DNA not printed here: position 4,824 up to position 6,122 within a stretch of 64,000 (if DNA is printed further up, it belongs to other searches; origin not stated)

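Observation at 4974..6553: Translationally coupled pair: receiver-GGDEF protein with variant GGDDF signature plus zinc-ribbon protein with long Pro/Ala-rich linker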

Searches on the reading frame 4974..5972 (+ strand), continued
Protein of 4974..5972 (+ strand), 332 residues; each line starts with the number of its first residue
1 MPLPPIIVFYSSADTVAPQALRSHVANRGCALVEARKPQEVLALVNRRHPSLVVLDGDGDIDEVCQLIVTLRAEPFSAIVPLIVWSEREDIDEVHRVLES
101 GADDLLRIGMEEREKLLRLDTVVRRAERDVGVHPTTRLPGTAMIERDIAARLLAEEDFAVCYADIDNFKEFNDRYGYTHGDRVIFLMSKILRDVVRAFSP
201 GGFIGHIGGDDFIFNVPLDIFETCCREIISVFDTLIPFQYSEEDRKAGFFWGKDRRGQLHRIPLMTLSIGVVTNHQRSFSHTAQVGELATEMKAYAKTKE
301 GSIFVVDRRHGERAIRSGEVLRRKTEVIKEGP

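Call 7: search_solved_structures(query=window:4974-5969:+, max_evalue=0.01, show_alignments=2)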
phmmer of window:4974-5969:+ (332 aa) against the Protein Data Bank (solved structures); distinct sequences matched with E-value up to 0.01: 48.
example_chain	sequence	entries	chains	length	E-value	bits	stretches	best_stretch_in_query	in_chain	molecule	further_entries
4wxo_A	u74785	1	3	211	7e-08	35.1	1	151-236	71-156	Uncharacterized protein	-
4wxw_A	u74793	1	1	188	7.3e-08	35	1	152-236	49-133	Uncharacterized protein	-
3bre_A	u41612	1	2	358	1.8e-07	33.7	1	103-217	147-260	Probable two-component response regulator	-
6eib_A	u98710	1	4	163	3.3e-07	32.8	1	158-220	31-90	Sensory box/GGDEF family protein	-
6zxb_A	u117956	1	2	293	3e-06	29.7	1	72-218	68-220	Putative GGDEF/response regulator receiver domain protein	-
6zxc_A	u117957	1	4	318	3.8e-06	29.4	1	72-217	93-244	Putative GGDEF/response regulator receiver domain protein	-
6tts_A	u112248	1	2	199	5e-06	29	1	152-221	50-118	GGDEF diguanylate cyclase DgcB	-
7a7e_A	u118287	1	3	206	6.3e-06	28.6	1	136-214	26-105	Diguanylate cyclase TpbB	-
4yme_A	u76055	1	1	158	6.6e-06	28.6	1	154-214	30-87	sensory box/GGDEF family protein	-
4iob_A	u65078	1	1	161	7.4e-06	28.4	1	137-214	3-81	Diguanylate cyclase TpbB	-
3qyy_A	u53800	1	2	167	8.5e-06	28.2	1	156-217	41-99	Response regulator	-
6zxm_A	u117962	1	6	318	9.6e-06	28.1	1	72-217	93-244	Putative GGDEF/response regulator receiver domain protein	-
4zve_A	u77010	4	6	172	1.1e-05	27.9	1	144-214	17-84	Diguanylate cyclase DosC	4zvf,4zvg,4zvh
8c05_A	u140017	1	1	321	1.4e-05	27.5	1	130-214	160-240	Sensor domain-containing diguanylate cyclase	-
4zmm_A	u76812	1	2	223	1.6e-05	27.3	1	114-216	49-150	diguanylate cyclase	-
5euh_A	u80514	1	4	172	0.00027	23.3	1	158-213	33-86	Putative GGDEF domain membrane protein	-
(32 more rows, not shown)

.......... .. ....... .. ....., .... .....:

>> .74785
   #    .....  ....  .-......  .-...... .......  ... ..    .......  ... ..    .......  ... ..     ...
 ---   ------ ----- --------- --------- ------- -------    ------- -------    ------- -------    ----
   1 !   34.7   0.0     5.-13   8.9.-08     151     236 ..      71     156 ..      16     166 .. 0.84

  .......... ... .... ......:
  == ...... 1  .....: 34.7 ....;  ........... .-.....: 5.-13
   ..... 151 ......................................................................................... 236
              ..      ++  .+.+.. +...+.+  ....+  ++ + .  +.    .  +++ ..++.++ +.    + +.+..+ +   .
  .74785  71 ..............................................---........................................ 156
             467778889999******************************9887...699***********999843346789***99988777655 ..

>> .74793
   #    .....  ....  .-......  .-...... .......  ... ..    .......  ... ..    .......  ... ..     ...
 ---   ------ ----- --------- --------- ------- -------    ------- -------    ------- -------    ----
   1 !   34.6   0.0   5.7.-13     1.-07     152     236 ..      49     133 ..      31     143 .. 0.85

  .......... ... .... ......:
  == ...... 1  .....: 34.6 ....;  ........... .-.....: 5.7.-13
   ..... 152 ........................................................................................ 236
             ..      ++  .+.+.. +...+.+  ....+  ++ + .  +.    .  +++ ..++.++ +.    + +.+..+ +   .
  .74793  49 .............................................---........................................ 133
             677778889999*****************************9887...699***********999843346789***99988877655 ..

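Call 24: find_related_loci(query=A1, collection=genome_contigs, flank=8000)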
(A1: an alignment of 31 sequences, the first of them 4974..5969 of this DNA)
Query A1 (332 aa) in genome_contigs; peptide patterns used: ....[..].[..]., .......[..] (x = any residue, [..] = any of these).
600 stretches matched a pattern (row limit reached: there are more); 561 encode a relative of the query (tblastn E <= 1e-3); the best 80 are kept; 80 distinct loci.
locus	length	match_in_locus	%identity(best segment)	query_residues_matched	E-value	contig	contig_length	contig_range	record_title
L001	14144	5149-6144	78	1-332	1e-175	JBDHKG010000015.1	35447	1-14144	MAG: Gemmatimonadota bacterium isolate BHB10-38_Bin_179 BHB10-38_Bin_179_scaffold_3634, whole genome shotgun sequence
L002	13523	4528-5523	76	1-332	8e-172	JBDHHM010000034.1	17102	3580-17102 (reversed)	MAG: Gemmatimonadota bacterium isolate M8-62_Bin_196 M8-62_Bin_196_scaffold_26864, whole genome shotgun sequence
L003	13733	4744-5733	76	1-330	5e-171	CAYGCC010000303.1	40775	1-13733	MAG TPA_asm: uncultured Gemmatimonadota bacterium isolate ERP108616_co1_93 genome assembly, contig: k119_590933, whole g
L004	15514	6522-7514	74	1-331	7e-170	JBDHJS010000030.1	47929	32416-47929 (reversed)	MAG: Gemmatimonadota bacterium isolate BHB10-26_Bin_292 BHB10-26_Bin_292_scaffold_2007, whole genome shotgun sequence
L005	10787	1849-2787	79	1-313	3e-167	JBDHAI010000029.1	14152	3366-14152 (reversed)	MAG: Gemmatimonadota bacterium isolate M3-44_Bin_197 M3-44_Bin_197_scaffold_17842, whole genome shotgun sequence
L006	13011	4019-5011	75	1-331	2e-166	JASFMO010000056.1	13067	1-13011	MAG: Gemmatimonadales bacterium isolate D0817S02metaG_Bin_254 D0817S02metaG_FD_scaffold_752_c1, whole genome shotgun seq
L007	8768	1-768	82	77-332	1e-141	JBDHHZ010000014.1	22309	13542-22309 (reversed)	MAG: Gemmatimonadota bacterium isolate M8-62_Bin_385 M8-62_Bin_385_scaffold_7744, whole genome shotgun sequence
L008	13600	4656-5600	62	1-315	8e-129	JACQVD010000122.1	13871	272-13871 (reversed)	MAG: Gemmatimonadetes bacterium isolate NC_groundwater_1454_Ag_S-0.65um_69_40 S_p65_S5_coassembly_k141_4054994, whole ge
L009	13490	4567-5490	56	1-309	4e-113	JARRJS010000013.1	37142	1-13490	MAG: Gemmatimonadota bacterium isolate Spart_026_MAG scaffold_208, whole genome shotgun sequence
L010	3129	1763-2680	58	7-309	3e-116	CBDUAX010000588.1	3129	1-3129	MAG TPA_asm: uncultured bacterium isolate ERR2431952_binner23_Refined_41 genome assembly, contig: ERZ23880211.57066, who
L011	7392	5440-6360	58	6-309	1e-112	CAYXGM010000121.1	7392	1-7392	MAG TPA_asm: uncultured Gemmatimonadaceae bacterium isolate SRP141376_co1_394 genome assembly, contig: NODE_17276_length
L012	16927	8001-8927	57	7-315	2e-112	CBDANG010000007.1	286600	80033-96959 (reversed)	MAG: Longimicrobiales bacterium isolate 4ff8b307-611f-46ce-b64a-39cb625f8d25 genome assembly, contig: contig_7, whole ge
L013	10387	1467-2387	57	7-314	2e-112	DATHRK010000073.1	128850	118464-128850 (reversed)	MAG TPA_asm: Longimicrobiales bacterium isolate SMAG_U16023 k141_645245, whole genome shotgun sequence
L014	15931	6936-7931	54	7-332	5e-112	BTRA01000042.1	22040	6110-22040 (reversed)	MAG: Gemmatimonadota bacterium BMS9Abin29 DNA, NODE_623_length_22040, whole genome shotgun sequence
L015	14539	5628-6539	55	6-309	1e-111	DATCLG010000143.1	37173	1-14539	MAG TPA_asm: Longimicrobiales bacterium isolate SMAG_U7116 k141_478390, whole genome shotgun sequence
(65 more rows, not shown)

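Call 26: predict_structure(alignment_id=A1)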
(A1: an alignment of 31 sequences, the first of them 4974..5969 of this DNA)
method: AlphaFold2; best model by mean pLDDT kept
length: 332 residues; sequences in the alignment: 31
mean_pLDDT: 87.4   pTM: 0.81
mean pLDDT of the five models: 87.4, 85.3, 79.5, 79.3, 77.9
residues with pLDDT >= 90: 232; 70-90: 73; 50-70: 5; < 50: 22
segments of 3 or more residues with pLDDT < 50: 312-332
pLDDT, mean of each block of 10 residues (from residue 1): 80 92 91 94 89 93 95 91 88 86 91 91 79 84 93 94 96 93 94 93 92 96 98 94 95 88 96 87 88 93 91 37 30 37
secondary structure, 60 per line:
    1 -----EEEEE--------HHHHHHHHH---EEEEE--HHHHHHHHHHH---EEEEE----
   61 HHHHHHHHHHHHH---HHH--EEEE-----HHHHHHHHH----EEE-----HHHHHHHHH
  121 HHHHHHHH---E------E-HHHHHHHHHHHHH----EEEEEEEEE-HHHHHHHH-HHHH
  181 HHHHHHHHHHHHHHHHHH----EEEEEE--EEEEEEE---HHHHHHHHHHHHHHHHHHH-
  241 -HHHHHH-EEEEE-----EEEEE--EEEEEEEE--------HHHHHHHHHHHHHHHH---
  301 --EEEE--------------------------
elements in order: E6-10 H19-27 E31-35 H38-48 E52-56 H61-73 E82-85 H91-99 E104-106 H112-128 H141-153 E158-166 H168-175 H177-198 E203-208 E211-217 H221-239 H242-247 E249-253 E259-263 E266-273 H282-297 E303-306

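Call 33: fold_search(model_id=the predicted structure, library=pdb)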
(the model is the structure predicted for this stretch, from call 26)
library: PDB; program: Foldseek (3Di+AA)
matches with E <= 10: 1780; with E <= 0.001: 536
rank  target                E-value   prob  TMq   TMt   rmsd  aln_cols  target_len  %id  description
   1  3bre_B                1.9e-18  1.00  0.42  0.43  25.4       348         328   17  Crystal Structure of P.aeruginosa PA3702 (released 2008-04-01)
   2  3bre_A                7.8e-18  1.00  0.40  0.41  25.2       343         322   15  Crystal Structure of P.aeruginosa PA3702 (released 2008-04-01)
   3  6zxb_A                8.5e-17  1.00  0.42  0.47  10.3       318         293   18  Diguanylate cyclase DgcR (I-site mutant) in native state (released 2021-03-31)
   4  1w25_A                1.6e-16  1.00  0.40  0.30  10.2       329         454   17  Response regulator PleD in complex with c-diGMP (released 2004-11-18)
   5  2wb4_A                2.3e-16  1.00  0.43  0.32  20.4       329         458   16  activated diguanylate cyclase PleD in complex with c-di-GMP (released 2010-04-21)
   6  3i5a                  2.5e-16  1.00  0.41  0.43  25.1       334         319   16  Crystal structure of full-length WpsR from Pseudomonas syringae (released 2009-08-18)
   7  9g85_C                2.6e-16  1.00  0.38  0.29  14.7       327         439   18  Structure of Response regulator PleD in complex with c-diGMP and ppGpp (released 2025-08-06)
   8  9g85_B                4.0e-16  1.00  0.38  0.29  14.8       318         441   18  Structure of Response regulator PleD in complex with c-diGMP and ppGpp (released 2025-08-06)
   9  9g86_A                5.4e-16  1.00  0.40  0.30  14.4       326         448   17  Structure of Response regulator PleD in complex with c-diGMP and pppGpp (released 2025-08-06)
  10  9g85_A                6.5e-16  1.00  0.35  0.27  14.8       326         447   18  Structure of Response regulator PleD in complex with c-diGMP and ppGpp (released 2025-08-06)
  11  6zxm_A                1.7e-15  1.00  0.39  0.44  17.1       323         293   20  Diguanylate cyclase DgcR in complex with c-di-GMP (released 2021-03-31)
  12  9g86_B                1.7e-15  1.00  0.39  0.29  14.4       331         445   17  Structure of Response regulator PleD in complex with c-diGMP and pppGpp (released 2025-08-06)
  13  2v0n_A                1.8e-15  1.00  0.41  0.31  20.6       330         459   18  ACTIVATED RESPONSE REGULATOR PLED IN COMPLEX WITH C-DIGMP AND GTP- ALPHA-S (released 2007-08-21)
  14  9g85_D                3.6e-15  1.00  0.38  0.29  14.5       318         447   18  Structure of Response regulator PleD in complex with c-diGMP and ppGpp (released 2025-08-06)
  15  2wb4_B                1.7e-14  1.00  0.39  0.30  18.0       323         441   16  activated diguanylate cyclase PleD in complex with c-di-GMP (released 2010-04-21)
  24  3i5b_B                7.6e-09  1.00  0.43  0.81   3.1       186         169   17  Crystal structure of the isolated GGDEF domain of WpsR from Pseudomonas aeruginosa (released 2009-08-18)
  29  3i5b_A                1.8e-08  1.00  0.42  0.77   4.1       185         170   16  Crystal structure of the isolated GGDEF domain of WpsR from Pseudomonas aeruginosa (released 2009-08-18)
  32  5euh_A                2.8e-08  1.00  0.42  0.81   3.1       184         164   20  Crystal structure of the c-di-GMP-bound GGDEF domain of P. fluorescens GcbC (released 2015-12-30)
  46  4iob                  9.9e-08  1.00  0.40  0.79   5.7       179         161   22  Crystal structure of the GGDEF domain of PA1120 (YfiN or TpbB) from Pseudomonas aeruginosa at 2.7 Ang. (released 2013-12-04)
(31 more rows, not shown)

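Call 60: search_protein_families(library=padloc, proteins=[window:4974-5969:+], max_evalue=0.01)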
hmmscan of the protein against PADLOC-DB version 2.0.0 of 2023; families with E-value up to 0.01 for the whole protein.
window:4974-5969:+ (332 aa): 1 family
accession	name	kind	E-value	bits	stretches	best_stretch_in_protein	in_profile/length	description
PDLC00917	Cas10b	-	0.008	13.1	1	189-279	421-493/510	"CRISPR-associated protein Cas10/Cmr2, subtype III-B"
